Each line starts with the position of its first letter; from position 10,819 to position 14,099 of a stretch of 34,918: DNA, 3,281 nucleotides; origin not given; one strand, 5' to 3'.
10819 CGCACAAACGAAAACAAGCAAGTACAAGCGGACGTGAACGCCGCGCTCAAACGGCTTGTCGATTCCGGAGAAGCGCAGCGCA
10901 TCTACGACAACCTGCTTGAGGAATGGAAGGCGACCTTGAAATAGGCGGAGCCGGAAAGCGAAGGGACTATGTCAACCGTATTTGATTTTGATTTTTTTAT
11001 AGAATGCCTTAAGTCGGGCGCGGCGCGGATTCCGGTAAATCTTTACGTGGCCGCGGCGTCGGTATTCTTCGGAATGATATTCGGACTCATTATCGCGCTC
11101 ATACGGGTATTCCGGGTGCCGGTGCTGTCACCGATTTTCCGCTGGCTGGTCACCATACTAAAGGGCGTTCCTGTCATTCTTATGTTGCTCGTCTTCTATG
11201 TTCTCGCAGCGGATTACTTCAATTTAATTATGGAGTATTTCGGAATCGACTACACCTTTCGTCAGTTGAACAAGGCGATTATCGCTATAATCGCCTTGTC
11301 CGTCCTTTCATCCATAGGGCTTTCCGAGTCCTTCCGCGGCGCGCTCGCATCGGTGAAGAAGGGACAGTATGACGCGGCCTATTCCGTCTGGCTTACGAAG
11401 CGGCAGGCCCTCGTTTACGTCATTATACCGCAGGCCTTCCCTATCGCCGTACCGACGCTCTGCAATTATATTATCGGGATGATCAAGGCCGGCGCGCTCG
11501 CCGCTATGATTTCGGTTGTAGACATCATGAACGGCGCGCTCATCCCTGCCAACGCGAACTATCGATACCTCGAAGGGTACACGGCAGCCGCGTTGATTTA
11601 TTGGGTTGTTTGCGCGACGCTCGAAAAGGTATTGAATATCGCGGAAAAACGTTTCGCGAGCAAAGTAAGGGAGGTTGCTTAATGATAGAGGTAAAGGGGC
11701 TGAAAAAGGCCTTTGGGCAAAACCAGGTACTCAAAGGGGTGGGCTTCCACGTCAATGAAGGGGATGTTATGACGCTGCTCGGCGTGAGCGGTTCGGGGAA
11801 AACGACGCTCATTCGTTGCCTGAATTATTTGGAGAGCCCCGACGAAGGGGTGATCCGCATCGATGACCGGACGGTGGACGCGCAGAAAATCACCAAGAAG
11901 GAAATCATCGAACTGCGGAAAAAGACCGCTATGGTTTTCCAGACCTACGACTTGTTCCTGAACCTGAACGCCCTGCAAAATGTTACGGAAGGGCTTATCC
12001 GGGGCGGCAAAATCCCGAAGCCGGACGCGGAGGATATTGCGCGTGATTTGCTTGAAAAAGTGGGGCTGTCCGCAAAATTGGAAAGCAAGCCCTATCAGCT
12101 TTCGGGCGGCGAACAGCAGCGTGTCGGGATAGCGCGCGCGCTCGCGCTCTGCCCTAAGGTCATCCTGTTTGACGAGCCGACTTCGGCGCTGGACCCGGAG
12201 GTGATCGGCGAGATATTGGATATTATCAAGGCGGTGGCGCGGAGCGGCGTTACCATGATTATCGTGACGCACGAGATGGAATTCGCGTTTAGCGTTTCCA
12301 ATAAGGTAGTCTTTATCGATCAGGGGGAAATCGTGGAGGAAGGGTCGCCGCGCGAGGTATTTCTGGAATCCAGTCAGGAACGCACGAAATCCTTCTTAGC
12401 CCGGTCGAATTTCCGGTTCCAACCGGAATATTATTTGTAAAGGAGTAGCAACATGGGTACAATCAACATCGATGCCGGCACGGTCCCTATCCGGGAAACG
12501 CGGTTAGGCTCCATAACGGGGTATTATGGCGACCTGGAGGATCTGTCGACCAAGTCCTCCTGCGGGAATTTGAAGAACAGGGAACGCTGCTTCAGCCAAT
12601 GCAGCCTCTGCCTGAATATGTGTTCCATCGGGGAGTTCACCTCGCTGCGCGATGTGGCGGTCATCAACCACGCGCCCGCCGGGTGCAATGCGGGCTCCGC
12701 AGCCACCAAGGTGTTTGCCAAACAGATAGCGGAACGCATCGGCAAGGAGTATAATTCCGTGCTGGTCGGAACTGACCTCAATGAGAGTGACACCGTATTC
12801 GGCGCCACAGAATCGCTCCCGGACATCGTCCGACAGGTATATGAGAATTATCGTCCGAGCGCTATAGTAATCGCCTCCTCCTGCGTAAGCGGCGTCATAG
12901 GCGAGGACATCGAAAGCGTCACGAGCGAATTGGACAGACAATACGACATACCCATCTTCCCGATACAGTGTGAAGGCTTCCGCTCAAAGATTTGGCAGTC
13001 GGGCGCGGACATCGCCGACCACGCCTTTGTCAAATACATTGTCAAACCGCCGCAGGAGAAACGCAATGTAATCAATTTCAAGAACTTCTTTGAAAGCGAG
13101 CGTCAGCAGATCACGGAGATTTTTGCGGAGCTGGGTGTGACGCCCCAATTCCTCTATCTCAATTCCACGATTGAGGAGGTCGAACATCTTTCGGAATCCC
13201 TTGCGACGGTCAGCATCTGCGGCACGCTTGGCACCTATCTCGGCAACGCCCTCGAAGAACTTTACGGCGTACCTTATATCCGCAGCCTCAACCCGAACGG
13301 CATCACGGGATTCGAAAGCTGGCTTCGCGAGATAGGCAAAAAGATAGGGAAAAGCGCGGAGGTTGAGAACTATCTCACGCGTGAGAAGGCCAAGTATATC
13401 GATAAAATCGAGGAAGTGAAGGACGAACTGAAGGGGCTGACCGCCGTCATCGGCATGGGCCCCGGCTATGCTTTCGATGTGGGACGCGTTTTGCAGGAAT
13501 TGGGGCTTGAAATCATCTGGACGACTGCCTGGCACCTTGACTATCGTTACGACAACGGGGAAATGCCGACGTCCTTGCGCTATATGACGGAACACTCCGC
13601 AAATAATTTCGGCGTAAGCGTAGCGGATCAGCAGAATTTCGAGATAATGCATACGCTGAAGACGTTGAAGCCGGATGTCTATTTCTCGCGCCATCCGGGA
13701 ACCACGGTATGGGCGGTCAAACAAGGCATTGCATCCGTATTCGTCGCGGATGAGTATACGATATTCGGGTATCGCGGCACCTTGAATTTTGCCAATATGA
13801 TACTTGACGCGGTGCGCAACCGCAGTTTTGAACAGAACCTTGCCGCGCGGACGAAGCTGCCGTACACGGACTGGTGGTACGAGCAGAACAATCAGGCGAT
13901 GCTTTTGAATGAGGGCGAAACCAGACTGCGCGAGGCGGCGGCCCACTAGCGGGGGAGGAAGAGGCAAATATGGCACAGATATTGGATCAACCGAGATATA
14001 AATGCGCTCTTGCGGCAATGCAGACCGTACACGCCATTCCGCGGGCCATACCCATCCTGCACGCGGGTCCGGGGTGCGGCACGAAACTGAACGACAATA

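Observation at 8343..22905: Uncharacterised NifB-dependent nitrogenase-like (NFL) reductase supercluster wired to an amino-acid importer, a GNAT, a MATE exporter and YezD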

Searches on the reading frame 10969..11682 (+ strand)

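Call 3: search_protein_families(library=pfam, proteins=[window:10969-11682:+])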
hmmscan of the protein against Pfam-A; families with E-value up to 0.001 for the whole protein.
window:10969-11682:+ (237 aa): 1 family
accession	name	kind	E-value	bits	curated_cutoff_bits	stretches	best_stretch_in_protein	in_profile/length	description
PF00528.27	BPD_transp_1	-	1.7e-14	54.4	26.4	1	35-229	1-182/184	Binding-protein-dependent transport system inner membrane component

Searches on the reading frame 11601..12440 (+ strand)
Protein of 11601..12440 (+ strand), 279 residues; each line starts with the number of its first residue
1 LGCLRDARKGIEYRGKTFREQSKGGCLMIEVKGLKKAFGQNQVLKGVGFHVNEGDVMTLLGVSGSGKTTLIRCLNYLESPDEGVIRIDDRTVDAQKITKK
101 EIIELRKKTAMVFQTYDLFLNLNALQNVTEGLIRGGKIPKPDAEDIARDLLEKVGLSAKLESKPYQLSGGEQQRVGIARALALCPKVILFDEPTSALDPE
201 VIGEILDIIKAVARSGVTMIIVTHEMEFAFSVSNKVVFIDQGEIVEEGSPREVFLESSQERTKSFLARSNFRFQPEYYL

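Call 3: search_protein_families(library=pfam, proteins=[window:11601-12440:+])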
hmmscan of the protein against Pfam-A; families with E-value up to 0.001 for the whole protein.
window:11601-12440:+ (279 aa): 4 families
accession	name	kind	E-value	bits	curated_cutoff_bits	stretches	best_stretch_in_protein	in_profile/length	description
PF00005.33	ABC_tran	-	2.9e-32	112.6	25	1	44-195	1-137/137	ABC transporter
PF13304.12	AAA_21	-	9.7e-13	49.3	27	1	164-226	235-300/304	AAA domain, putative AbiEii toxin, Type IV TA system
PF02463.25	SMC_N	-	1.4e-05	25.1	40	1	59-231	29-204/220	RecF/RecN/SMC N terminal domain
PF13401.12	AAA_22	-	0.00016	22.4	27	0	55-222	6-121/130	AAA domain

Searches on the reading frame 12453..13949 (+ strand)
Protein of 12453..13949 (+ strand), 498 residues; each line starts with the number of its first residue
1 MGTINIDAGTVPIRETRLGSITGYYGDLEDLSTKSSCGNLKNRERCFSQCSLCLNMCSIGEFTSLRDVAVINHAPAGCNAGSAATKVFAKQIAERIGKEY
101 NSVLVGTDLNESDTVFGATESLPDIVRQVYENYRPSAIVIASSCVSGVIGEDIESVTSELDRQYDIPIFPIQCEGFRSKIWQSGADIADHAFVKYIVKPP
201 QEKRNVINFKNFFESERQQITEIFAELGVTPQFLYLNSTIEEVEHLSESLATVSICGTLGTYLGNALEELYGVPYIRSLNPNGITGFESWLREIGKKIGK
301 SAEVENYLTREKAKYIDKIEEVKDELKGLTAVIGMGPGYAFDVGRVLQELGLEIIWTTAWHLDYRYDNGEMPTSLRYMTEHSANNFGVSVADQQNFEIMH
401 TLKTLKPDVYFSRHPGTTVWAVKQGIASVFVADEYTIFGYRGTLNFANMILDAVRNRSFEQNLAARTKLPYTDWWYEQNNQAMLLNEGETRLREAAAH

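Call 3: search_protein_families(library=pfam, proteins=[window:12453-13949:+])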
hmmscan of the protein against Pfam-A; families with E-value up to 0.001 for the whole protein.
window:12453-13949:+ (498 aa): 1 family
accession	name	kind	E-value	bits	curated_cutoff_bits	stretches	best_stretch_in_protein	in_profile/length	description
PF00148.24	Oxidored_nitro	-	5.3e-70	236.7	28.6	1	56-454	4-398/399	Nitrogenase component 1 type Oxidoreductase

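Call 5: search_protein_families(library=ncbifam, proteins=[window:12453-13949:+], max_evalue=0.00001)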
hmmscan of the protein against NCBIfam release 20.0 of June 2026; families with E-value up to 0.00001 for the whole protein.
window:12453-13949:+ (498 aa): 17 families
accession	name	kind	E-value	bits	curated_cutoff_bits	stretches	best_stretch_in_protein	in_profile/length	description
TIGR01862.1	N2-ase-Ialpha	subfamily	7.9e-45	153.3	486.05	1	63-456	47-439/444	nitrogenase component I subunit alpha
TIGR01283.1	nifE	equivalog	9.6e-44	149.7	505.1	1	63-456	55-447/459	nitrogenase iron-molybdenum cofactor biosynthesis protein NifE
TIGR01282.1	nifD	equivalog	1.6e-40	139.2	653.55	1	64-457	62-457/466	nitrogenase molybdenum-iron protein alpha chain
TIGR01284.1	alt_nitrog_alph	subfamily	2.3e-30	105.4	512.8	1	50-456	46-446/457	nitrogenase subunit alpha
NF011047.0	PRK14477.1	equivalog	7.5e-23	80.3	1229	1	65-359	48-351/917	bifunctional nitrogenase iron-molybdenum cofactor biosynthesis protein NifEN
TIGR01860.1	VNFD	equivalog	1.9e-19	69.7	823.1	1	49-456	47-448/461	nitrogenase vanadium-iron protein, alpha chain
TIGR01279.1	DPOR_bchN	equivalog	1.3e-18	67.1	419.95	1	109-454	58-389/407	ferredoxin:protochlorophyllide reductase (ATP-dependent) subunit N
TIGR01861.1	ANFD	equivalog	3e-18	65.6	873.8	1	49-455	48-448/513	nitrogenase iron-iron protein, alpha chain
TIGR01278.1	DPOR_BchB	equivalog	3.7e-18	65.7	490.35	1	63-360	21-324/512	ferredoxin:protochlorophyllide reductase (ATP-dependent) subunit B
NF002768.0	PRK02842.1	equivalog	4e-18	65.5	324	1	109-409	69-359/423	ferredoxin:protochlorophyllide reductase (ATP-dependent) subunit N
NF002789.0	PRK02910.1-3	equivalog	1.2e-12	47.5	509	1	64-303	22-258/535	ferredoxin:protochlorophyllide reductase (ATP-dependent) subunit B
TIGR02932.1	vnfK_nitrog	equivalog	1.8e-12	46.8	873.95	1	88-321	44-301/457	V-containing nitrogenase subunit beta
TIGR03282.1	methan_mark_13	equivalog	3.3e-11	42.8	268.4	1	69-162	21-103/352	Ni-sirohydrochlorin a,c-diamide reductive cyclase catalytic subunit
TIGR01286.1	nifK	equivalog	5.2e-09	35.1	427.3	0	95-159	104-167/516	nitrogenase molybdenum-iron protein subunit beta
TIGR02014.1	BchZ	equivalog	9.7e-09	34.6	529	1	59-318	15-265/468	chlorophyllide a reductase subunit Z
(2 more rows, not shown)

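Call 7: search_solved_structures(query=window:12453-13949:+, max_evalue=0.00001)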
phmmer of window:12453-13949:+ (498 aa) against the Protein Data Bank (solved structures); distinct sequences matched with E-value up to 0.00001: 40.
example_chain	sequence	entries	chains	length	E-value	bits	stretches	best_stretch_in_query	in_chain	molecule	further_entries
9fmg_A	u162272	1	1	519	8.8e-88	298.1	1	4-477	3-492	Nitrogenase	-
9d9u_A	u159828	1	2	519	2.9e-87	296.4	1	5-477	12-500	Nitrogenase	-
9p1x_A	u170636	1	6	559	2.7e-35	125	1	62-364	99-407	Nitrogenase protein alpha chain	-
4wn9_A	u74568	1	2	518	1.2e-30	109.7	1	64-364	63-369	Nitrogenase molybdenum-iron protein alpha chain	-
5vpw_A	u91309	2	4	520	1.2e-30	109.7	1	64-364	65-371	Nitrogenase molybdenum-iron protein alpha chain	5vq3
1mio_A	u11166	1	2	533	1.2e-30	109.6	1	64-363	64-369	NITROGENASE MOLYBDENUM IRON PROTEIN (ALPHA CHAIN)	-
4wes_A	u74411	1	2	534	1.3e-30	109.6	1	64-363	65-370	Nitrogenase molybdenum-iron protein alpha chain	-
9ian_A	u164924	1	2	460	3.2e-19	72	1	64-357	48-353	Nitrogenase iron-molybdenum cofactor biosynthesis protein NifE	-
9iao_A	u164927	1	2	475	3.6e-19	71.9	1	64-357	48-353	Nitrogenase iron-molybdenum cofactor biosynthesis protein NifE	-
9onj_A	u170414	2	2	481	3.7e-19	71.8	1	64-357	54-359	Nitrogenase iron-molybdenum cofactor biosynthesis protein NifE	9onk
3pdi_A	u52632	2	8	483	3.8e-19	71.8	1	64-357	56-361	Nitrogenase MoFe cofactor biosynthesis protein NifE | Nitrogenase iron-molybdenum cofactor biosynthesis protein NifE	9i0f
8oie_A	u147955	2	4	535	1.9e-18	69.5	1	50-455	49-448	Nitrogenase protein alpha chain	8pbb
9i0g_A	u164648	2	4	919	2.2e-18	69.2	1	67-356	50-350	Nitrogenase iron-molybdenum cofactor biosynthesis protein NifE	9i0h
8boq_A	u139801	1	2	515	4.8e-18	68.1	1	50-460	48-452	Nitrogenase protein alpha chain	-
5n6y_A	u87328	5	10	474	2e-17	66.1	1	50-456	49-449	Nitrogenase vanadium-iron protein alpha chain | Nitrogenase protein alpha chain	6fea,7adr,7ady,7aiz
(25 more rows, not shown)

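Call 15: search_solved_structures(query=window:12453-13949:+, max_evalue=1e-50, show_alignments=1)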
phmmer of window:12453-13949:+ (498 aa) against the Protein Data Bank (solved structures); distinct sequences matched with E-value up to 1e-50: 2.
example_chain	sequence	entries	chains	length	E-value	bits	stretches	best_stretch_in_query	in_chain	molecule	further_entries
9fmg_A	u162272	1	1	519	8.8e-88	298.1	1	4-477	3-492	Nitrogenase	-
9d9u_A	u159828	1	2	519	2.9e-87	296.4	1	5-477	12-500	Nitrogenase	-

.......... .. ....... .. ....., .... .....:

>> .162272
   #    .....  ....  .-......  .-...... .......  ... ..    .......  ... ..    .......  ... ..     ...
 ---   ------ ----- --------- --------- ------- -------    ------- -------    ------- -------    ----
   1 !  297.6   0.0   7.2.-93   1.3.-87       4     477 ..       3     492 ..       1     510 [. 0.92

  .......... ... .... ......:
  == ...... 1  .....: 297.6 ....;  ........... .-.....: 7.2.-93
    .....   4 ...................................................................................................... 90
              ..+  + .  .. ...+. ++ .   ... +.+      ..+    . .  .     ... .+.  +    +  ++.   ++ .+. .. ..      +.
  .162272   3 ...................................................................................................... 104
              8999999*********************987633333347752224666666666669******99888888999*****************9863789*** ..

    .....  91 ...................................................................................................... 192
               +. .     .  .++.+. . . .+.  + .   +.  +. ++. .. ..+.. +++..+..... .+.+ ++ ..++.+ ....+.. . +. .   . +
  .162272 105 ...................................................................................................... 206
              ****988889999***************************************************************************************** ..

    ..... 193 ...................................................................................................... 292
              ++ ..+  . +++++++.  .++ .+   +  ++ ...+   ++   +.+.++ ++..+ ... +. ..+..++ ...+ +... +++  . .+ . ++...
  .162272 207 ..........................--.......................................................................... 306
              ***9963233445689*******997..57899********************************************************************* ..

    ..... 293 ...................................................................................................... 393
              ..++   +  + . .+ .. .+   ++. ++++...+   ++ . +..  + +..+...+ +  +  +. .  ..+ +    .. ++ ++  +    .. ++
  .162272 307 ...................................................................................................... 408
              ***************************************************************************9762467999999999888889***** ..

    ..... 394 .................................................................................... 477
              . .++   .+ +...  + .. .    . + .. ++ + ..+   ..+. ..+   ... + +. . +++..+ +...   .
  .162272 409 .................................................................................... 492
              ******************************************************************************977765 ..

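Call 22: find_homologous_proteins(query=window:12453-13949:+, max_evalue=1e-20)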
Query window:12453-13949:+ (498 aa): 1196 proteins with E <= 1e-20 among 8000 candidates; the best 120 are listed.
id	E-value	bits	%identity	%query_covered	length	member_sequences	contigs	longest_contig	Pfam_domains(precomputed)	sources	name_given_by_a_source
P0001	0.0e+0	1141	100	100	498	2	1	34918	PF00148.25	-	-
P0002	1.6e-283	959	85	97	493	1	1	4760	PF00148.25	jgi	jgi:nitrogenase molybdenum-iron protein alpha chain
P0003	1.2e-234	797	70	97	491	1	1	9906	PF00148.25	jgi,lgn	jgi:nitrogenase molybdenum-iron protein alpha chain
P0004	2.0e-232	790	69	97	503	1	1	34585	PF00148.25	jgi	jgi:nitrogenase molybdenum-iron protein alpha chain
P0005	7.1e-225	765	66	96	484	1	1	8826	PF00148.25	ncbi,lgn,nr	ncbi:nitrogenase [Clostridia bacterium]|nr:nitrogenase [Clostridia bacterium]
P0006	3.2e-224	763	66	98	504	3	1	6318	PF00148.25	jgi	jgi:nitrogenase molybdenum-iron protein alpha chain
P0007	1.7e-223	761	66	97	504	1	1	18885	PF00148.25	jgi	jgi:nitrogenase molybdenum-iron protein alpha chain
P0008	6.1e-221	752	65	96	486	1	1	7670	PF00148.25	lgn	-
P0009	9.7e-220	748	66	96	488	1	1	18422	PF00148.25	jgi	jgi:nitrogenase molybdenum-iron protein alpha chain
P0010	1.2e-219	748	63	98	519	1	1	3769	PF00148.25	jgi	jgi:nitrogenase molybdenum-iron protein alpha chain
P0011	1.5e-219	748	65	96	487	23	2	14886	PF00148.25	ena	-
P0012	2.3e-219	747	65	97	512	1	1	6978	PF00148.25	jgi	jgi:nitrogenase molybdenum-iron protein alpha chain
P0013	4.8e-219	746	66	96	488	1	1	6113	PF00148.25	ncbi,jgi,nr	ncbi:MAG: nitrogenase [Clostridiales bacterium]|jgi:nitrogenase molybdenum-iron protein alpha chain|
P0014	5.2e-219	746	65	97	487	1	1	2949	PF00148.25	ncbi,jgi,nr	ncbi:MAG: nitrogenase [Oscillospiraceae bacterium]|jgi:nitrogenase molybdenum-iron protein alpha cha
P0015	2.2e-218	744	64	97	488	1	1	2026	PF00148.25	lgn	-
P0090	2.2e-208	711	60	97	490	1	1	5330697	PF00148.25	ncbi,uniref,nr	ncbi:nitrogenase [Brenneria izadpanahii]|uniref:Nitrogenase n=1 Tax=Brenneria izadpanahii TaxID=2722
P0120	4.9e-203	693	59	97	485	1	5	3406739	PF00148.25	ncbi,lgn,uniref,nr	ncbi:oxidoreductase/nitrogenase component 1 [Syntrophobotulus glycolicus DSM 8271]|uniref:Oxidoreduc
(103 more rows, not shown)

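Call 67: find_encoding_contigs(protein=P0004, flank=10000, max_places=2)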
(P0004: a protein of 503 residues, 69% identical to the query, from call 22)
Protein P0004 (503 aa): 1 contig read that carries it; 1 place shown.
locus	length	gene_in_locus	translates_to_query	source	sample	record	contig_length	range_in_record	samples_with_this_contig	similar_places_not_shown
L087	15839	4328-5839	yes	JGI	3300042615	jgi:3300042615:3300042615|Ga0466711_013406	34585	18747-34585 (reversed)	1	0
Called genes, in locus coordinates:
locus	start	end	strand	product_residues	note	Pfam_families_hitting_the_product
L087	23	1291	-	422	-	PF06782:UPF0236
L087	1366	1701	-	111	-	-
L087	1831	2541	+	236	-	PF00528:BPD_transp_1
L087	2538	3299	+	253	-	PF00005:ABC_tran, PF02463:SMC_N (faint), PF13304:AAA_21 (weak)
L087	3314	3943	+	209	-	PF00440:TetR_N (weak), PF14278:TetR_C_8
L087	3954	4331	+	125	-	PF02579:Nitro_FeMo-Co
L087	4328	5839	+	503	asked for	PF00148:Oxidored_nitro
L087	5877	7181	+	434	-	PF00148:Oxidored_nitro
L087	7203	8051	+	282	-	PF00142:Fer4_NifH, PF01656:CbiA, PF02374:ArsA_ATPase (weak), PF10609:ParA (weak), PF13614:AAA_31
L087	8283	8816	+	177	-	PF01584:CheW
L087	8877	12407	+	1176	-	PF01855:POR_N, PF17147:PFOR_II, PF01558:POR, PF10371:EKR, PF12837:Fer4_6 (weak), PF12838:Fer4_7, PF13183:Fer4_8 (weak), PF02775:TPP_enzyme_C, +6 more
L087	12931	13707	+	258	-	PF04397:LytTR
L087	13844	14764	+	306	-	PF19909:DUF6382, PF16697:Yop-YscD_cpl (faint), PF00498:FHA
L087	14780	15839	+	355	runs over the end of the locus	PF13614:AAA_31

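Call 84: find_encoding_contigs(protein=P0090, flank=10000, max_places=1)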
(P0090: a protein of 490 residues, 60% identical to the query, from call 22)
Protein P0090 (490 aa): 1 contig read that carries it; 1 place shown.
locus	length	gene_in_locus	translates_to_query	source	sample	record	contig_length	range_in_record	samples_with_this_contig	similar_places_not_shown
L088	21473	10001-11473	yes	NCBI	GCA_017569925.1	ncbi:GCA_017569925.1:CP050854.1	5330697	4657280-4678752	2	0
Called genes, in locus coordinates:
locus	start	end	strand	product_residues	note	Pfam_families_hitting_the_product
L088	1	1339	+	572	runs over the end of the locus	PF11412:DsbD_N, PF02683:DsbD_TM, PF13386:DsbD_2, PF00085:Thioredoxin, PF13899:Thioredoxin_7, PF13098:Thioredoxin_2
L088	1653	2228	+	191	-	-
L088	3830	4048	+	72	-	PF07362:CcdA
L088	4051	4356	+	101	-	PF01845:CcdB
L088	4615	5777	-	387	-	PF01527:HTH_Tnp_1, PF13384:HTH_23 (faint), PF13276:HTH_21, PF00665:rve, PF13683:rve_3, PF13333:rve_2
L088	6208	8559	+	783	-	-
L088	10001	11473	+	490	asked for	PF00148:Oxidored_nitro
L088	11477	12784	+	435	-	PF00148:Oxidored_nitro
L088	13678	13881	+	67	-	PF00291:PALP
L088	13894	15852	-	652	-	PF00657:Lipase_GDSL, PF03797:Autotransporter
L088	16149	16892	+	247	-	PF00702:Hydrolase, PF08282:Hydrolase_3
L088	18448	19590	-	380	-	PF07470:Glyco_hydro_88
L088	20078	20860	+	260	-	PF09339:HTH_IclR, PF01614:IclR_C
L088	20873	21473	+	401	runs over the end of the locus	PF02746:MR_MLE_N, PF13378:MR_MLE_C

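Call 85: find_encoding_contigs(protein=P0120, flank=10000, max_places=1)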
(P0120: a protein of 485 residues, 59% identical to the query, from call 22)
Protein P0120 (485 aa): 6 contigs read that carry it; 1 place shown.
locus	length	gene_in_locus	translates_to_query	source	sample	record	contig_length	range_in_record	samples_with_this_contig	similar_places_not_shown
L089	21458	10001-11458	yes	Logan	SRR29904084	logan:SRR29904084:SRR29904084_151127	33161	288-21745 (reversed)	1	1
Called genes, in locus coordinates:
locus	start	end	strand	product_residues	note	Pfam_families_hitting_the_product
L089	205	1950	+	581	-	PF00664:ABC_membrane, PF02463:SMC_N, PF00005:ABC_tran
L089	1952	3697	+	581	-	PF00664:ABC_membrane, PF00005:ABC_tran, PF00270:DEAD (weak), PF02463:SMC_N (weak)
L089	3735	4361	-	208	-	PF04892:VanZ-LLP1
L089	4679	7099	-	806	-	PF07581:Glug (faint), PF07550:Shr-like_HID, PF04122:CW_binding_2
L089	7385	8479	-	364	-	PF00155:Aminotran_1_2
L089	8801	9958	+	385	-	PF00465:Fe-ADH, PF13685:Fe-ADH_2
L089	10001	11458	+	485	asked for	PF00148:Oxidored_nitro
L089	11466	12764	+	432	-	PF00148:Oxidored_nitro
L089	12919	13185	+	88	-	PF10087:DUF2325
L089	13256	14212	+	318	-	PF00291:PALP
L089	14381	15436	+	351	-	PF01208:URO-D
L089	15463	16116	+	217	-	PF02607:B12-binding_2, PF02310:B12-binding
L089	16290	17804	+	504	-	PF00148:Oxidored_nitro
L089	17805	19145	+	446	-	PF00148:Oxidored_nitro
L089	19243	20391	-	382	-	PF01053:Cys_Met_Meta_PP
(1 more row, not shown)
